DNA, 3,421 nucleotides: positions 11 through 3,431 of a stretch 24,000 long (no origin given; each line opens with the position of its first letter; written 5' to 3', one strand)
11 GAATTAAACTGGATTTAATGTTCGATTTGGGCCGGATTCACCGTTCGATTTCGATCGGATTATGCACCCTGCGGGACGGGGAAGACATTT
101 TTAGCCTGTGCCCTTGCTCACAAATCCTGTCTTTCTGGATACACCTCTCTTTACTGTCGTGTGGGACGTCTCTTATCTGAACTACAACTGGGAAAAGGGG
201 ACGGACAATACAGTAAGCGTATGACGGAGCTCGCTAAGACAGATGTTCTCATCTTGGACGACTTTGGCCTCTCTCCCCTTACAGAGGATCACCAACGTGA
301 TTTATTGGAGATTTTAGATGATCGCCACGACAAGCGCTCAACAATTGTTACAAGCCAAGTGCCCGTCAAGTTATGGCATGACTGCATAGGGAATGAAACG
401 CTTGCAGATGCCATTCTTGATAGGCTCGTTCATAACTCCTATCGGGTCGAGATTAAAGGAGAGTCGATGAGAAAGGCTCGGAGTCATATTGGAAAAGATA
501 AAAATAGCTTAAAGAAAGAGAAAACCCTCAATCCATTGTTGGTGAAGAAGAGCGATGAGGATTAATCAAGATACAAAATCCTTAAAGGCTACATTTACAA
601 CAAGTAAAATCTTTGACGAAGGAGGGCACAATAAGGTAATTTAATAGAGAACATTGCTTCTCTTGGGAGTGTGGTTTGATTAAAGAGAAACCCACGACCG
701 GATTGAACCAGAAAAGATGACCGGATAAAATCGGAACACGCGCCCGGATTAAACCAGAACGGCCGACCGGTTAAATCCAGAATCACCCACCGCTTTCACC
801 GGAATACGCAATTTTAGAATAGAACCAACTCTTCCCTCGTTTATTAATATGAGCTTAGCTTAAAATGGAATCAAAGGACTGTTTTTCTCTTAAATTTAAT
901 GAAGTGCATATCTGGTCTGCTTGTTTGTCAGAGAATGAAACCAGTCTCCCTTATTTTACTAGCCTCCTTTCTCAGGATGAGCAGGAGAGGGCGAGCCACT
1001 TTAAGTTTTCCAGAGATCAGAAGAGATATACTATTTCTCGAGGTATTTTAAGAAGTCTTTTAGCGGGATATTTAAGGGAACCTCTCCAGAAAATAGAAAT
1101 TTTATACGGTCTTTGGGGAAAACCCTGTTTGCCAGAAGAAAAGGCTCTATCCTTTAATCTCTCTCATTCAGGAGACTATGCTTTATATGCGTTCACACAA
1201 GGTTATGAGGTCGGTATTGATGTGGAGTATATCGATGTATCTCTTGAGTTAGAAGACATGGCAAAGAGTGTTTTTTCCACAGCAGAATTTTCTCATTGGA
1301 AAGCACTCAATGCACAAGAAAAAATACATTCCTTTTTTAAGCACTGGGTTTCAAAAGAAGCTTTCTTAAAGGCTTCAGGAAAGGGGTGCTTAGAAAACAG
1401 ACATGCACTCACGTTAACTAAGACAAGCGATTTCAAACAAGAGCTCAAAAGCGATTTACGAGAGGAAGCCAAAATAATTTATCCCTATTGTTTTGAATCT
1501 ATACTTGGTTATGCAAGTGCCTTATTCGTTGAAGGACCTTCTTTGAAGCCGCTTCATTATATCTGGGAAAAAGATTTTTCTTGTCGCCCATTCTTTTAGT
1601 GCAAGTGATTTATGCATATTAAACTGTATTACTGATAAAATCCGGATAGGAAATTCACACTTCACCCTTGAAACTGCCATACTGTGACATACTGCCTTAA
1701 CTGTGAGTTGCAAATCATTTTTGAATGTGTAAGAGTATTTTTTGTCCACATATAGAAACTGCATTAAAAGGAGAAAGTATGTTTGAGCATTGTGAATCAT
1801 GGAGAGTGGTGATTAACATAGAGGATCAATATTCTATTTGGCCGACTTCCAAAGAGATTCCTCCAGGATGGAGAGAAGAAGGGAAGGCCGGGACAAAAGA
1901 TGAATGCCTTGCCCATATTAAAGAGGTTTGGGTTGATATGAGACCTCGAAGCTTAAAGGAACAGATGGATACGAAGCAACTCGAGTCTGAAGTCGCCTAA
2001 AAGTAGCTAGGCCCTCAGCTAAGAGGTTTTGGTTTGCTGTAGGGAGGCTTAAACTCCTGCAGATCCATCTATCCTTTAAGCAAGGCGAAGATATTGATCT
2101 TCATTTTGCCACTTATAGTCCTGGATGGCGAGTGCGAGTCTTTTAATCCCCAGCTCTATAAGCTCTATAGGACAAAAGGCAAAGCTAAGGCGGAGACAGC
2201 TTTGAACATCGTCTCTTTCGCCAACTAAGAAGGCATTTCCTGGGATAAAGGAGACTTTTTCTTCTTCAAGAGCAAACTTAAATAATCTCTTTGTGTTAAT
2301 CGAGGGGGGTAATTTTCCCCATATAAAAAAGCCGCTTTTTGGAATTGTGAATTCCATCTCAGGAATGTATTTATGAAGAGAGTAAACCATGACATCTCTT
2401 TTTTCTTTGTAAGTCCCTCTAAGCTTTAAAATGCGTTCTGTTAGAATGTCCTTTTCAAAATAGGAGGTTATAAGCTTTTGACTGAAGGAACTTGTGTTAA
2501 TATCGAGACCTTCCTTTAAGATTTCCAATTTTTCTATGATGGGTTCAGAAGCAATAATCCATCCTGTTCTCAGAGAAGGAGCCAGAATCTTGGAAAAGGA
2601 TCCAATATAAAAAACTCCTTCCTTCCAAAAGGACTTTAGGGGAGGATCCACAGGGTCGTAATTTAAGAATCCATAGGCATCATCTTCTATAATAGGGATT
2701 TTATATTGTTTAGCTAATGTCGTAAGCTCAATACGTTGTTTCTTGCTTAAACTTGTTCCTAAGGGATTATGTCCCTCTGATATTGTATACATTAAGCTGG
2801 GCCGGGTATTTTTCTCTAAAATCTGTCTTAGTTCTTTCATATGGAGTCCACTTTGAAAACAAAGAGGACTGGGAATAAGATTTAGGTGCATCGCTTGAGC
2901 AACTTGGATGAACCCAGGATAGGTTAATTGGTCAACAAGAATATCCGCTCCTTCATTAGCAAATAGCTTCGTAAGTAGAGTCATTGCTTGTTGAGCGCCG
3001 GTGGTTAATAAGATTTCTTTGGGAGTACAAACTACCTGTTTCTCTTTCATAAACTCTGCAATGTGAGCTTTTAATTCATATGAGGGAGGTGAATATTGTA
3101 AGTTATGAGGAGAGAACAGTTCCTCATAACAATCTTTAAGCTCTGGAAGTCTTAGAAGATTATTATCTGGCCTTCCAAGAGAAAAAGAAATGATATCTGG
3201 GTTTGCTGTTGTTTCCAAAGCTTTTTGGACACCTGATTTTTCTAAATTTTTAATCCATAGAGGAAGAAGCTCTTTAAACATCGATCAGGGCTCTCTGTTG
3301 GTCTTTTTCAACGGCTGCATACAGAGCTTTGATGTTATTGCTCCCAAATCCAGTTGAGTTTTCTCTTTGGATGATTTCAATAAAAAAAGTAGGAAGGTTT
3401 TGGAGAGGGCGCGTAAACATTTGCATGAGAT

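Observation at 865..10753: NRPS support-gene island with a complete 4-hydroxyphenylglycine branch but no synthetase in view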

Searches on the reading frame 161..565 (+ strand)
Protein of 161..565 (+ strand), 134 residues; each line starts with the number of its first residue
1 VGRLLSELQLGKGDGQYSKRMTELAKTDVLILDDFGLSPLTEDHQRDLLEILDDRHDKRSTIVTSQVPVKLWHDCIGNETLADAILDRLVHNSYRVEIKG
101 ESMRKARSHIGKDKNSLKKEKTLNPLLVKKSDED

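Call 4: search_protein_families(library=pfam, proteins=[window:161-565:+])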
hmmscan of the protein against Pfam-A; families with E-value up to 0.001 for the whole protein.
window:161-565:+ (134 aa): 1 family
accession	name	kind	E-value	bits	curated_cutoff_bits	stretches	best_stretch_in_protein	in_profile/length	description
PF01695.23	IstB_IS21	-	9.9e-33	114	24.1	1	3-108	130-235/238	IstB-like ATP binding protein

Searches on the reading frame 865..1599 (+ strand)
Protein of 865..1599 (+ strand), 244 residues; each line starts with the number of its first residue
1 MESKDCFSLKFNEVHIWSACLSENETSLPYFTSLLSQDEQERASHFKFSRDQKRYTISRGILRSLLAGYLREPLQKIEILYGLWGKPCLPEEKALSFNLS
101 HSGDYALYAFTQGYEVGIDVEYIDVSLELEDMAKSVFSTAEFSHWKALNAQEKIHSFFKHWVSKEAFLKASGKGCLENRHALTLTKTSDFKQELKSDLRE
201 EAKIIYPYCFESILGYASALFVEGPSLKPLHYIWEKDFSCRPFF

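Call 3: search_protein_families(library=pfam, proteins=[window:865-1599:+])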
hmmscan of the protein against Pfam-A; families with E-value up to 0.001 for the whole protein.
window:865-1599:+ (244 aa): 2 families
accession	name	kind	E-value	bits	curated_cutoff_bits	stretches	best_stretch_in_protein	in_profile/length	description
PF22624.1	AASDHPPT_N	-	3e-14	53.5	27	1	29-109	11-96/100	4'-phosphopantetheinyl transferase, N-terminal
PF01648.25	ACPS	-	1.9e-13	50.9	25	1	116-194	2-86/111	4'-phosphopantetheinyl transferase superfamily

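Call 5: search_protein_families(library=ncbifam, proteins=[window:865-1599:+])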
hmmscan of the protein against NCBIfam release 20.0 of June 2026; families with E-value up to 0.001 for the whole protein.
window:865-1599:+ (244 aa): 5 families
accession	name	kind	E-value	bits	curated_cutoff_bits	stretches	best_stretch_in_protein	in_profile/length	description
NF042922.1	4PPT_HetI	equivalog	9.6e-43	146.2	370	1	7-192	12-201/235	4'-phosphopantetheinyl transferase HetI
NF007676.0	PRK10351.1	equivalog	7e-19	68.2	174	1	77-174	49-146/195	4'-phosphopantetheinyl transferase AcpT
TIGR00556.1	pantethn_trn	domain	7.6e-12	45.4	45.35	1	114-177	3-70/128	phosphopantetheine--protein transferase domain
NF047349.1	4PPT_AusB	equivalog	3.1e-11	43.1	225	1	42-193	28-170/205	aureusimine biosynthesis 4'-phosphopantetheinyl transferase AusB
NF011253.0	PRK14659.1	equivalog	0.00081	20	156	0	131-175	25-70/123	holo-[acyl-carrier-protein] synthase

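Call 9: find_encoding_contigs(protein=window:865-1599:+, flank=10000, max_places=10)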
Protein window:865-1599:+ (244 aa): no gene with exactly this product is on record in the collection.

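Call 15: find_related_loci(query=window:865-1599:+, collection=genome_contigs, flank=10000)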
Query window:865-1599:+ (244 aa) in genome_contigs; peptide patterns used: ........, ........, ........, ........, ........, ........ (x = any residue, [..] = any of these).
61 stretches matched a pattern; 3 encode a relative of the query (tblastn E <= 1e-3); 3 distinct loci.
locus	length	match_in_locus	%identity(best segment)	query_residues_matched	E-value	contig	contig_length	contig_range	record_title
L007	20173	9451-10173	80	4-244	2e-131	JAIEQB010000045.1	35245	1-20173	MAG: Alphaproteobacteria bacterium isolate co.spades.DASTOOL.2.5kb_092 c_000000441284, whole genome shotgun sequence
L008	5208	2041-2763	81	1-241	6e-131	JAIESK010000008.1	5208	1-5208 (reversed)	MAG: Alphaproteobacteria bacterium isolate co.spades.METABAT.2.5kb_013 c_000000403785, whole genome shotgun sequence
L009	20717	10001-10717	66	1-234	9e-101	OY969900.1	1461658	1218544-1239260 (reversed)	MAG: uncultured Alphaproteobacteria bacterium isolate MFD05580.bin.c.4 genome assembly, chromosome: 1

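Call 19: search_protein_families(library=pfam, proteins=[L007:1265-2248:+, L007:2253-2600:+, L007:2607-3044:+, L007:3285-4349:-, L007:4353-5462:-, L007:7618-9210:-, L007:452-856:+, L007:17942-19231:+, L007:19605-20159:-, L008:214-1824:-])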
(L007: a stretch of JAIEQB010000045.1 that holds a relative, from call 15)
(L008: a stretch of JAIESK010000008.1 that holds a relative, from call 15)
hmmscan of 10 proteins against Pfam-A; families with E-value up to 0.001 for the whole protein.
L007:1265-2248:+ (327 aa): 4 families
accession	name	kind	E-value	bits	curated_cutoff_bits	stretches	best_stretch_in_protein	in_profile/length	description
PF01527.26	HTH_Tnp_1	-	2e-17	63.6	24.1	1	210-249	9-48/75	Transposase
PF13518.12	HTH_28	-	2.7e-06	27.8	25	0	212-247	1-35/52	Helix-turn-helix domain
PF21983.2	NikA-like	-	4.3e-06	27.2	27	0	210-237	13-40/72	Mobilization protein NikA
PF13551.12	HTH_29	-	0.00062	20.2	28.1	0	223-253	10-41/64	Winged helix-turn helix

L007:2253-2600:+ (115 aa): 1 family
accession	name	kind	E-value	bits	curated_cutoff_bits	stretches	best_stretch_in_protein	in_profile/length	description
PF05717.18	TnpB_IS66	-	5.3e-32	110.2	26.6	1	7-101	2-97/101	IS66 Orf2 like protein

L007:2607-3044:+ (145 aa): 2 families
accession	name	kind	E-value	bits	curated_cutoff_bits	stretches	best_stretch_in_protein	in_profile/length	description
PF13007.12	LZ_Tnp_IS66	-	1.3e-05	26.3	22.9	1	88-115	1-27/71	Transposase C of IS166 homeodomain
PF10046.14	BLOC1_2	-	0.00041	21.1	33.4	1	37-97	18-78/96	Biogenesis of lysosome-related organelles complex-1 subunit 2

L007:3285-4349:- (354 aa): 1 family
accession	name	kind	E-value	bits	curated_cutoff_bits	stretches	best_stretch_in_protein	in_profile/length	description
PF02668.22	TauD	-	2.8e-13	50.8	27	1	142-332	76-266/267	Taurine catabolism dioxygenase TauD, TfdA family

L007:4353-5462:- (369 aa): 2 families
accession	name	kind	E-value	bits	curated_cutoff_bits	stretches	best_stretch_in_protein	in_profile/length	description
PF00155.27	Aminotran_1_2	-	1.5e-39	136.7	19.7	1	57-360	41-359/361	Aminotransferase class I and II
PF00266.25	Aminotran_5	-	0.00015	21.3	21.5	1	77-190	62-177/371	Aminotransferase class-V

L007:7618-9210:- (530 aa): 4 families
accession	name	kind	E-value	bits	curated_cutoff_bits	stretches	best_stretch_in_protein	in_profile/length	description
PF18456.6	CmlA_N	-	2.5e-87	292.5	25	1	5-233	1-230/232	Diiron non-heme beta-hydroxylase N-terminal domain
PF12706.13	Lactamase_B_2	-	1.7e-13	51.1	27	1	268-425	3-163/200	Beta-lactamase superfamily domain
PF13483.12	Lactamase_B_3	-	6.5e-08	33.1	24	1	250-321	1-63/160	Beta-lactamase superfamily domain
PF00753.33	Lactamase_B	-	1.3e-06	29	22.7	1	255-339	5-88/196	Metallo-beta-lactamase superfamily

L007:452-856:+ (134 aa): 0 families

L007:17942-19231:+ (429 aa): 2 families
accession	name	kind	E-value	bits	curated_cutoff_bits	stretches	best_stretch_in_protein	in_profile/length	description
PF07690.21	MFS_1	-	1.3e-25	90.5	33.4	2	19-250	3-226/347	Major Facilitator Superfamily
PF00083.30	Sugar_tr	-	9.3e-19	68.1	22.3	1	58-211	51-198/452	Sugar (and other) transporter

L007:19605-20159:- (184 aa): 1 family
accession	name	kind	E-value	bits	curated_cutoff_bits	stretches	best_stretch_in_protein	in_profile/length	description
PF07690.21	MFS_1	-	3e-09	36.7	33.4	1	3-177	26-185/347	Major Facilitator Superfamily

L008:214-1824:- (536 aa): 4 families
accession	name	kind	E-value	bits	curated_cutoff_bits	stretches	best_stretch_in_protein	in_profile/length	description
PF18456.6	CmlA_N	-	1.4e-87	293.3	25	1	11-241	1-232/232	Diiron non-heme beta-hydroxylase N-terminal domain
PF12706.13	Lactamase_B_2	-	1.9e-13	51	27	1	274-430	3-162/200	Beta-lactamase superfamily domain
PF13483.12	Lactamase_B_3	-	2.2e-08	34.7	24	1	256-327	1-63/160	Beta-lactamase superfamily domain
PF00753.33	Lactamase_B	-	1.1e-05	26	22.7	1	261-350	5-93/196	Metallo-beta-lactamase superfamily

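Call 20: search_protein_families(library=pfam, proteins=[L009:12689-19843:-, L009:5950-8835:-, L009:4270-5934:-, L009:11254-12309:-, L009:9170-9595:+, L009:9615-9917:+, L009:284-946:+, L009:11110-11481:+, L009:3734-4132:-])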
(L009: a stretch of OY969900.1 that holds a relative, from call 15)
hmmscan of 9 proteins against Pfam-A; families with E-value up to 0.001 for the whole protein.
L009:12689-19843:- (2384 aa): 7 families
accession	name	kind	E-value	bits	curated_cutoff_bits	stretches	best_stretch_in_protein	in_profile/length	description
PF00668.25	Condensation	-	6.7e-190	632.1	30.6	2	933-1383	2-456/456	Condensation domain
PF00501.34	AMP-binding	-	1.2e-175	584.3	29.9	2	1403-1752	1-384/384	AMP-binding enzyme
PF07993.18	NAD_binding_4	-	3.4e-57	194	20.1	1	2026-2262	1-257/258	Male sterility protein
PF00550.31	PP-binding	-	1.8e-31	108.6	20.8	2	853-915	3-67/67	Phosphopantetheine attachment site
PF13193.12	AMP-binding_C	-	2.7e-24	86.3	24.5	2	1817-1891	1-76/76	AMP-binding enzyme C-terminal domain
PF01370.27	Epimerase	-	6.2e-12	45.9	20.9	1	2024-2219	1-176/240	NAD dependent epimerase/dehydratase family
PF16363.11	GDP_Man_Dehyd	-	0.0003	20.8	27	1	2025-2199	1-166/332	GDP-mannose 4,6 dehydratase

L009:5950-8835:- (961 aa): 4 families
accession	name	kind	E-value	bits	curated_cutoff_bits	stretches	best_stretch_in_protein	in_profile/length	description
PF03389.21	MobA_MobL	-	5.3e-48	164.2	26.7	1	16-229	1-224/224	MobA/MobL family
PF13604.12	AAA_30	-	1.4e-46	159.1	27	1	385-568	2-190/191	AAA domain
PF13245.12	AAA_19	-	7.9e-14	52.4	25.1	1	415-510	29-132/134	AAA domain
PF22232.2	TraI_hel_assoc_N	-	2.3e-06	28.6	27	1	423-502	21-99/99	TraI helicase-associated ssDNA bd, N-terminal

L009:4270-5934:- (554 aa): 1 family
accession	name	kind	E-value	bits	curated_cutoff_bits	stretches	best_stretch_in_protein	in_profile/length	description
PF02661.23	Fic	-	1.3e-13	52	24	1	290-397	1-93/93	Fic/DOC family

L009:11254-12309:- (351 aa): 1 family
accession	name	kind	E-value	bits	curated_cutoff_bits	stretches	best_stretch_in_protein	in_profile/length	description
PF05598.16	DUF772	-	2.4e-10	40.7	23.1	1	71-138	1-67/74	Transposase domain (DUF772)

L009:9170-9595:+ (141 aa): 0 families

L009:9615-9917:+ (100 aa): 0 families

L009:284-946:+ (220 aa): 1 family
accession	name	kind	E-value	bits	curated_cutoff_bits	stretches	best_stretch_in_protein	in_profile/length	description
PF00923.25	TAL_FSA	-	7.5e-67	226.1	27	1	3-214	1-282/285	Transaldolase/Fructose-6-phosphate aldolase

L009:11110-11481:+ (123 aa): 0 families

L009:3734-4132:- (132 aa): 0 families

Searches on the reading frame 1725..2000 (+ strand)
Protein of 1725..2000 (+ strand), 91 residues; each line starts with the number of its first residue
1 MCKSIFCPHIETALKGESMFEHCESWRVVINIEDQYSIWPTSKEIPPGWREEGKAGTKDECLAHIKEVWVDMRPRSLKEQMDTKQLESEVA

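Call 3: search_protein_families(library=pfam, proteins=[window:1725-2000:+])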
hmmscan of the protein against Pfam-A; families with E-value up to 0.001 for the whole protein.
window:1725-2000:+ (91 aa): 1 family
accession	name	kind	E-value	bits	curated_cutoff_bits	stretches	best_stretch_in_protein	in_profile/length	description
PF03621.18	MbtH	-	7.9e-19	67.3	27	1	25-67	11-53/53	MbtH-like protein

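Call 5: search_protein_families(library=ncbifam, proteins=[window:1725-2000:+])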
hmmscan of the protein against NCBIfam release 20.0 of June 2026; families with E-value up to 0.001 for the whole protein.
window:1725-2000:+ (91 aa): 0 families

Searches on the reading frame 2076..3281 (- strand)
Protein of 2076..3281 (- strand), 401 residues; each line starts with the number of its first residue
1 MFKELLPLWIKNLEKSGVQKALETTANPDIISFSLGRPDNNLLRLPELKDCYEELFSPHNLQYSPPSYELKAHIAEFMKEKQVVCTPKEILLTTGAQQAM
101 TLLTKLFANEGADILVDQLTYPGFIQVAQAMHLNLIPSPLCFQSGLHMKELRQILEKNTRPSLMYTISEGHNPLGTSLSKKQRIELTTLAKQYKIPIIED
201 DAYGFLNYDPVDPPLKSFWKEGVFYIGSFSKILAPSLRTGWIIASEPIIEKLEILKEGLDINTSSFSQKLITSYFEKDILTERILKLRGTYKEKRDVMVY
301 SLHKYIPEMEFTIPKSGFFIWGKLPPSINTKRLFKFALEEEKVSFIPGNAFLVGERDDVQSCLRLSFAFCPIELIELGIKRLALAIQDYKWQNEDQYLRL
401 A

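Call 3: search_protein_families(library=pfam, proteins=[window:2076-3281:-])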
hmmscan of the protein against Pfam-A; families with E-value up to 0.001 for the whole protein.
window:2076-3281:- (401 aa): 1 family
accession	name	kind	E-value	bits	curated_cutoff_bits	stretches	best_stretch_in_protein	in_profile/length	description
PF00155.27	Aminotran_1_2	-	1e-37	130.6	19.7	1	57-382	32-361/361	Aminotransferase class I and II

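Call 5: search_protein_families(library=ncbifam, proteins=[window:2076-3281:-])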
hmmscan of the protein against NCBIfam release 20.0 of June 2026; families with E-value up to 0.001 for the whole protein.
window:2076-3281:- (401 aa): 58 families (the best 25 are shown)
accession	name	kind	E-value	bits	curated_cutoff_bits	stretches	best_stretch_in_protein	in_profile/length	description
NF052282.1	PLP_TF_PdxR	equivalog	1.1e-58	199.3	320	1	23-382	87-447/448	MocR-like pyridoxine biosynthesis transcription factor PdxR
NF052290.2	MocR_like_YczR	exception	1.7e-52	178.6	487.4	1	69-384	145-456/458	MocR-like transcription factor YczR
NF041364.1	GntC_guanitoxin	equivalog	1.1e-36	126.5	415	1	68-381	40-352/356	guanitoxin biosynthesis PLP-dependent (S)-gamma-hydroxy-L-arginine cyclodehydratase GntC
TIGR04461.1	endura_MppQ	equivalog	5e-36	124.6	540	1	36-386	20-380/392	enduracididine biosynthesis enzyme MppQ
NF052286.1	ecto_TF_EhuR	exception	8.1e-35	120.2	480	1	70-383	138-446/458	MocR-like ectoine utilization transcription factor EhuR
NF006964.0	PRK09440.1-2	equivalog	2.2e-29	102.6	467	1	69-387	79-411/417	valine--pyruvate transaminase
NF052281.1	rhizopine_MocR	equivalog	7.1e-28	97.5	650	1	52-347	153-442/479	rhizopine catabolism transcriptional regulator MocR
NF006229.0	PRK08361.1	equivalog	6.5e-26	91.2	624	1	13-385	17-387/391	aspartate aminotransferase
NF006967.0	PRK09440.1-5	equivalog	1.7e-25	89.7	402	1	70-390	84-419/424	valine--pyruvate transaminase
NF005601.0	PRK07337.1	equivalog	1.2e-24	87.1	496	1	20-383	28-389/394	pyridoxal phosphate-dependent aminotransferase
NF041091.1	asp_aminotase_Arch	equivalog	7.6e-23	81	550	1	28-383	27-372/376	aspartate aminotransferase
NF004770.0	PRK06108.1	subfamily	1.1e-22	80.4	422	1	69-387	77-393/396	pyridoxal phosphate-dependent aminotransferase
NF005817.0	PRK07683.1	equivalog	2.8e-22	78.9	575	1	6-387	5-382/387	aminotransferase A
NF006756.0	PRK09276.1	subfamily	5e-22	78.4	507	1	24-355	27-358/387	LL-diaminopimelate aminotransferase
NF005744.0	PRK07568.1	subfamily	7.2e-22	77.7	389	1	34-392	36-396/398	pyridoxal phosphate-dependent aminotransferase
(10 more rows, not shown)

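Call 22: search_solved_structures(query=window:2076-3281:-, show_alignments=1)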
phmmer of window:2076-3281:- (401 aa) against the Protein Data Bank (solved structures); distinct sequences matched with E-value up to 0.001: 88 (the best 60 are shown).
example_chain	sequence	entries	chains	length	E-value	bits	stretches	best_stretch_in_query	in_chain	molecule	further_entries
1wst_A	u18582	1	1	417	2.5e-57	198.4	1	15-388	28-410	multiple substrate aminotransferase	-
1x0m_A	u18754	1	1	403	4.8e-54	187.6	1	14-388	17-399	Aminotransferase II Homologue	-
3aov_A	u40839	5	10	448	7.1e-54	187.1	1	14-388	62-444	Putative uncharacterized protein PH0207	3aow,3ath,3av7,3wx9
2egy_A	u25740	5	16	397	3.6e-52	181.5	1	13-387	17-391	Alpha-aminodipate aminotransferase | 2-aminoadipate transaminase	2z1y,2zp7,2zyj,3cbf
1vp4_A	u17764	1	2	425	6.7e-48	167.4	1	11-390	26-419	aminotransferase, putative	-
2zc0_A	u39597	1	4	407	1.7e-44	156.2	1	9-385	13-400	Alanine glyoxylate transaminase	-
3ue8_A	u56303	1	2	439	3.9e-30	108.9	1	89-387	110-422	Kynurenine/alpha-aminoadipate aminotransferase, mitochondrial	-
2qlr_A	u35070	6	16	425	4e-30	108.9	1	89-387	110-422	Kynurenine/alpha-aminoadipate aminotransferase mitochondrial | Kynurenine/alpha-aminoadipate aminotransferase, mitochondrial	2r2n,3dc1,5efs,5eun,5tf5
2xh1_A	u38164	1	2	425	4e-30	108.9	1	89-387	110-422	KYNURENINE/ALPHA-AMINOADIPATE AMINOTRANSFERASE, MITOCHONDRIAL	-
2vgz_A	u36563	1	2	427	4e-30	108.9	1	89-387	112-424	KYNURENINE/ALPHA-AMINOADIPATE AMINOTRANSFERASE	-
6d0a_A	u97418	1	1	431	4.1e-30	108.8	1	89-387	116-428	Kynurenine/alpha-aminoadipate aminotransferase, mitochondrial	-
6t8p_A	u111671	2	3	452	4.8e-30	108.6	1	89-387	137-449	Kynurenine/alpha-aminoadipate aminotransferase, mitochondrial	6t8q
4gdy_A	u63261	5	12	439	5.7e-30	108.4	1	89-387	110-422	Kynurenine/alpha-aminoadipate aminotransferase, mitochondrial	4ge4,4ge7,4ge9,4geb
6hnb_A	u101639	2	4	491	2.5e-25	93.1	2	88-236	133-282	Aromatic amino acid aminotransferase I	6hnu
8tn2_A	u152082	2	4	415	1.2e-22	84.3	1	64-385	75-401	PLP-dependent aminotransferase MppQ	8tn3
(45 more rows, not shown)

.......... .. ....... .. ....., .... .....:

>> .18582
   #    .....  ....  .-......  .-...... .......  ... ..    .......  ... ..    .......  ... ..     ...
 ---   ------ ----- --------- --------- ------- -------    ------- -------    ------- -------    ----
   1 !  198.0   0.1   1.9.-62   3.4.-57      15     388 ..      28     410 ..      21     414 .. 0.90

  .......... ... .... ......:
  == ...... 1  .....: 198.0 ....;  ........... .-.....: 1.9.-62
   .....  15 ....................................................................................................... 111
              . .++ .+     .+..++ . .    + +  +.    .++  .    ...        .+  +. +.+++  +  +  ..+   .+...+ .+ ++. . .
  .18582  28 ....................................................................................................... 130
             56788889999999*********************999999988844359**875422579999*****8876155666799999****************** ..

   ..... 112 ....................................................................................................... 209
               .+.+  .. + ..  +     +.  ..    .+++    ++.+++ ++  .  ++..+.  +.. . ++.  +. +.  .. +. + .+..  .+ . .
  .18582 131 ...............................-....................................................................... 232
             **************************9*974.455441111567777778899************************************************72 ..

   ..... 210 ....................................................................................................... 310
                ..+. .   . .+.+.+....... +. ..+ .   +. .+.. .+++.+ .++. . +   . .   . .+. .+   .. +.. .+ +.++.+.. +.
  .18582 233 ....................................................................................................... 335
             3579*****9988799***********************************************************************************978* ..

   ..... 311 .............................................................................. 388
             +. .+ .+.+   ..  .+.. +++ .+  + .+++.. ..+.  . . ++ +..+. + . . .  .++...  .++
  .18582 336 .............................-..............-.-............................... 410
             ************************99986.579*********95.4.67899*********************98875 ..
